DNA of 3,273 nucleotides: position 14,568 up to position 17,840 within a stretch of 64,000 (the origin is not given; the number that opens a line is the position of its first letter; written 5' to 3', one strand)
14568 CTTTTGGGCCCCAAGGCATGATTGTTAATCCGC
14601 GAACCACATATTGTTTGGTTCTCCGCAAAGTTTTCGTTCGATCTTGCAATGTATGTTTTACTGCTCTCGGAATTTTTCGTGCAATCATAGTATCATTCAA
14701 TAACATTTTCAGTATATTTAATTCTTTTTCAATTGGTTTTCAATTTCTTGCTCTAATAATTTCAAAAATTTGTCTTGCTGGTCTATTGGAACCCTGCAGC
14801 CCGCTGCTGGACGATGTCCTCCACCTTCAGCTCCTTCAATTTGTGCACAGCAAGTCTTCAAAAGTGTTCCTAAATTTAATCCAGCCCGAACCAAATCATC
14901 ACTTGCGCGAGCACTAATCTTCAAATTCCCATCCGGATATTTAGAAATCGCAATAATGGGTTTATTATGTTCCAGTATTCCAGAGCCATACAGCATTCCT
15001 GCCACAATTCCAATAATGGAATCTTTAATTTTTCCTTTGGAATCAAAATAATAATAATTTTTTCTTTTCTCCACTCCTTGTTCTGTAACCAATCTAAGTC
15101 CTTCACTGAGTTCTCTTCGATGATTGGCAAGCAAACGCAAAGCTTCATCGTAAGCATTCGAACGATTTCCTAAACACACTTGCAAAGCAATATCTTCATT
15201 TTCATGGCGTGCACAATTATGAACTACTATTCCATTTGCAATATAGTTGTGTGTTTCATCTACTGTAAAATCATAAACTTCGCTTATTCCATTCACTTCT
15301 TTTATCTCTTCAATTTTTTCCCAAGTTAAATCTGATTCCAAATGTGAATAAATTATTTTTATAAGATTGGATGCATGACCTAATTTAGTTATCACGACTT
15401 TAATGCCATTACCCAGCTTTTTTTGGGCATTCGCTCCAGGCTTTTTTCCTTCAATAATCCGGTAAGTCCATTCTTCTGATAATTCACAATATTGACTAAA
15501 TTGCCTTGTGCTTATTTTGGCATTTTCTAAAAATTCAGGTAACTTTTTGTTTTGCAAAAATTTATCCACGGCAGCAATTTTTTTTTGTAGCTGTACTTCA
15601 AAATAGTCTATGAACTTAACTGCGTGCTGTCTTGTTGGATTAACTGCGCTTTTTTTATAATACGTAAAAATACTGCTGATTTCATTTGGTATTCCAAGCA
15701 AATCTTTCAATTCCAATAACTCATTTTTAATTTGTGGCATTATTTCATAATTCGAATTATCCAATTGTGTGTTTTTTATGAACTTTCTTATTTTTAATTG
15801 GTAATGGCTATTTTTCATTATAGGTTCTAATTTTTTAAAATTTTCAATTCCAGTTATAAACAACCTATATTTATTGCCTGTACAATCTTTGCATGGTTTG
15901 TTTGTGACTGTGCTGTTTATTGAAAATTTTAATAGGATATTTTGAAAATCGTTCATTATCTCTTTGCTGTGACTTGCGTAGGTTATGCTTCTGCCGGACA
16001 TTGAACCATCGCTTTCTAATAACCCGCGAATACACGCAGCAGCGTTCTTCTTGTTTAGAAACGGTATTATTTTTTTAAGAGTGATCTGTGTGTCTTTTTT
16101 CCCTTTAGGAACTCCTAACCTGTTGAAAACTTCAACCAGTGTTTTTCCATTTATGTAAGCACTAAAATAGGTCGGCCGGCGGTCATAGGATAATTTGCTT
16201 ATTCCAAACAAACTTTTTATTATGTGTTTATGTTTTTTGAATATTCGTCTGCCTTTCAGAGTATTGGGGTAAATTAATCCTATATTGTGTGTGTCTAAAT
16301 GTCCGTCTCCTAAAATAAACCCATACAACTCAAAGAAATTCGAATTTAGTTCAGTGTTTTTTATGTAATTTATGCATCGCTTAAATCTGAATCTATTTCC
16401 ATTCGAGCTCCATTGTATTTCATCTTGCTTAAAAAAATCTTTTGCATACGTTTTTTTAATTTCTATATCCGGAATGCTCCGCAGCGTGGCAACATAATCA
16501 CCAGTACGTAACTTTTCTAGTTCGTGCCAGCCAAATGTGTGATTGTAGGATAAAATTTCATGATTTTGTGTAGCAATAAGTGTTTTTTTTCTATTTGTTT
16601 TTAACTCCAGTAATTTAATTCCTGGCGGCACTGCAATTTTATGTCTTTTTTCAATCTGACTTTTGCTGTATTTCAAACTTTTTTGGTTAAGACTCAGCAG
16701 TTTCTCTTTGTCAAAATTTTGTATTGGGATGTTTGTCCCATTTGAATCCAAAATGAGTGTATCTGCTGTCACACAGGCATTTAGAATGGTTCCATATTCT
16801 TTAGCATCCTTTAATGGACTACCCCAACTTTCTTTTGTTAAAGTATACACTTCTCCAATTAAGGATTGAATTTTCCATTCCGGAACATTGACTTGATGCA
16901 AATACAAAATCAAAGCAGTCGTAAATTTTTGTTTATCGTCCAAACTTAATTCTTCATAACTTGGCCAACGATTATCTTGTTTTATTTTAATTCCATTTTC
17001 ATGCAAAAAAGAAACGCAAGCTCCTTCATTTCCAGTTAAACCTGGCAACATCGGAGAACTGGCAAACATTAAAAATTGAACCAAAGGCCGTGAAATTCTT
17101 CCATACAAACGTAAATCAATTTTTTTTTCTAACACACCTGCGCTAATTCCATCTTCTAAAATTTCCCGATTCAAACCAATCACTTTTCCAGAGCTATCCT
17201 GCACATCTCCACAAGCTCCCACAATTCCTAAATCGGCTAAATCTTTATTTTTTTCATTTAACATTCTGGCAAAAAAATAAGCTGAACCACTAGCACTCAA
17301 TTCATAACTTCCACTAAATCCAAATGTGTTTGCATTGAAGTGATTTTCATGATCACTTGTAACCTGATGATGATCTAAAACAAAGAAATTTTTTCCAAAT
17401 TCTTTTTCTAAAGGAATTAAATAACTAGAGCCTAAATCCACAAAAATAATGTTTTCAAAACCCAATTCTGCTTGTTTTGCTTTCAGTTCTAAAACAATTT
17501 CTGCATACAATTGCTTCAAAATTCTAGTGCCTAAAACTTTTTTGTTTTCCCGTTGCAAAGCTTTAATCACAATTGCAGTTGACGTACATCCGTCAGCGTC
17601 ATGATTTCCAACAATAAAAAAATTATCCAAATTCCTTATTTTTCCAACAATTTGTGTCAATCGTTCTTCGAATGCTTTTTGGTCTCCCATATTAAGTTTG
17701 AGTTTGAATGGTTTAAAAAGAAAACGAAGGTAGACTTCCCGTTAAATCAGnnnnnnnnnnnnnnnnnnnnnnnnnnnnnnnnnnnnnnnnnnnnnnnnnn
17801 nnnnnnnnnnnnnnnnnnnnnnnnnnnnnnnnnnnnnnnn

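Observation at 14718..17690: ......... intein inside the RecJ/Cdc45-like (GAN-type) DHH nuclease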

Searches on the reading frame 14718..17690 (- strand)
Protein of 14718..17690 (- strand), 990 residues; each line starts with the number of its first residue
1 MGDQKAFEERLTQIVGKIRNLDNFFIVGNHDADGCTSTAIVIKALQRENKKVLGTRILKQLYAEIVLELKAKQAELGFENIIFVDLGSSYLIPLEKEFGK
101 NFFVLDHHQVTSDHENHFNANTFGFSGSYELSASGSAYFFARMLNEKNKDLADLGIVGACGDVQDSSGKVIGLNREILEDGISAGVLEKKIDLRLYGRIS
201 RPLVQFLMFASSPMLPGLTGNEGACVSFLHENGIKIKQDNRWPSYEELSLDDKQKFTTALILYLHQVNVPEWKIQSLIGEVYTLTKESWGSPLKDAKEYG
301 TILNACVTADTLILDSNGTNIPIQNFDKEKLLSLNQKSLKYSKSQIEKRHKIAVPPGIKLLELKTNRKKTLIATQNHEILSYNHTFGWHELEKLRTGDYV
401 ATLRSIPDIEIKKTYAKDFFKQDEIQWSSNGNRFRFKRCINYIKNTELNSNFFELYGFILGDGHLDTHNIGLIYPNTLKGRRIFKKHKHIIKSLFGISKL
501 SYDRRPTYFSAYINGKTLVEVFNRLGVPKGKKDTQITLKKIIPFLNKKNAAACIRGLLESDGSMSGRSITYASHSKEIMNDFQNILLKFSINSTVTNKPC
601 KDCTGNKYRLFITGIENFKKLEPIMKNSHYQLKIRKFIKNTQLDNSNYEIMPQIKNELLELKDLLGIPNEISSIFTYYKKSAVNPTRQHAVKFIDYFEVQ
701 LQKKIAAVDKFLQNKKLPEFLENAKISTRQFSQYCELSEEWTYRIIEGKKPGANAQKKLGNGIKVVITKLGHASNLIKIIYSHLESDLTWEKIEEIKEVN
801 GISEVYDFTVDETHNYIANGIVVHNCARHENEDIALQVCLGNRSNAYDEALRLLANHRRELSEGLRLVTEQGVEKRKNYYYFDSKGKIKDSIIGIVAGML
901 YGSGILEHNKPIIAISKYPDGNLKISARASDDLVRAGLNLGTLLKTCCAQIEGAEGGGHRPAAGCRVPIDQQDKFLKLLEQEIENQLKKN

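Call 4: search_protein_families(library=pfam, proteins=[window:14718-17690:-], max_evalue=0.1)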
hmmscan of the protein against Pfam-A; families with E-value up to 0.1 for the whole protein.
window:14718-17690:- (990 aa): 5 families
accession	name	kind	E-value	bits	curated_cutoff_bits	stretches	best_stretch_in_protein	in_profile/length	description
PF14890.11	Intein_splicing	-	3.4e-24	85.8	35.8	1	313-825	2-155/155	Intein splicing domain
PF21763.2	DHH_CID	-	4.4e-22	78.7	27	1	195-278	1-84/84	DHH-CID domain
PF14528.11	LAGLIDADG_3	-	6.7e-14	52.3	22.5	1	550-621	3-77/82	LAGLIDADG-like domain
PF02272.25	DHHA1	-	8e-13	49.2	25.9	1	887-984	12-101/102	DHHA1 domain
PF01368.27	DHH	-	5.7e-09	36.8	28.1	1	24-157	2-123/125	DHH family, N-terminal domain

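Call 5: search_protein_families(library=ncbifam, proteins=[window:14718-17690:-], max_evalue=0.1)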
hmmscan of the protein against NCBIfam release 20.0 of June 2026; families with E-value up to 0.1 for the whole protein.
window:14718-17690:- (990 aa): 19 families
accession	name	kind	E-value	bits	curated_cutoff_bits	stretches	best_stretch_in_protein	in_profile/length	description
NF053576.1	RecJ_archaeal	equivalog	4.9e-136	454.2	360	2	15-310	5-297/452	RecJ family nuclease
NF040701.1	RecJ_Meth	equivalog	1.3e-85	287.8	550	2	22-310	7-298/449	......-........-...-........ exonuclease RecJ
NF053575.1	GAN_nuclease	exception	3.2e-79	266.7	850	2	23-350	26-344/467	GINS-associated RecJ family nuclease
NF005852.0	PRK07773.1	equivalog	3.2e-28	98.5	780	3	305-413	397-503/886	replicative DNA helicase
TIGR00644.1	recJ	equivalog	4.5e-20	71.4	396.9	2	12-188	45-235/546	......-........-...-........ exonuclease RecJ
NF011418.0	PRK14845.1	equivalog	1.2e-19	69.7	756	1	356-826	89-475/1049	translation initiation factor IF-2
NF038162.1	RtcB_rel_intein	exception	2.3e-15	55.7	1150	2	785-827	536-580/961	intein-containing RtcB family protein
NF003157.0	PRK04132.1-2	equivalog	4.8e-13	47.9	1103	1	431-663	152-378/864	replication factor C small subunit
NF006207.0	PRK08332.1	equivalog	3.3e-11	41.2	2400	2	455-602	1008-1150/1684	vitamin B12-dependent ribonucleotide reductase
NF011287.0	PRK14698.1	equivalog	6.2e-11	41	1238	1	442-622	382-558/1017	V-type ATP synthase subunit A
TIGR01443.1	intein_Cterm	domain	1e-10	41.5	15.6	1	804-826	1-24/24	intein C-terminal splicing region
NF011491.0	PRK14898.1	equivalog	2e-09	36.1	783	2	348-707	144-492/860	DNA-directed RNA polymerase subunit A''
NF003159.0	PRK04132.1-4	equivalog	1.2e-08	33.4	999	2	450-657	178-368/852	replication factor C small subunit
TIGR01445.1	intein_Nterm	domain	1.5e-06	29.1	24.5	1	306-380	1-82/83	intein N-terminal splicing region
NF008290.0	PRK11070.1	equivalog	2.1e-06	26.5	900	1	15-109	65-163/577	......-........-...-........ exonuclease RecJ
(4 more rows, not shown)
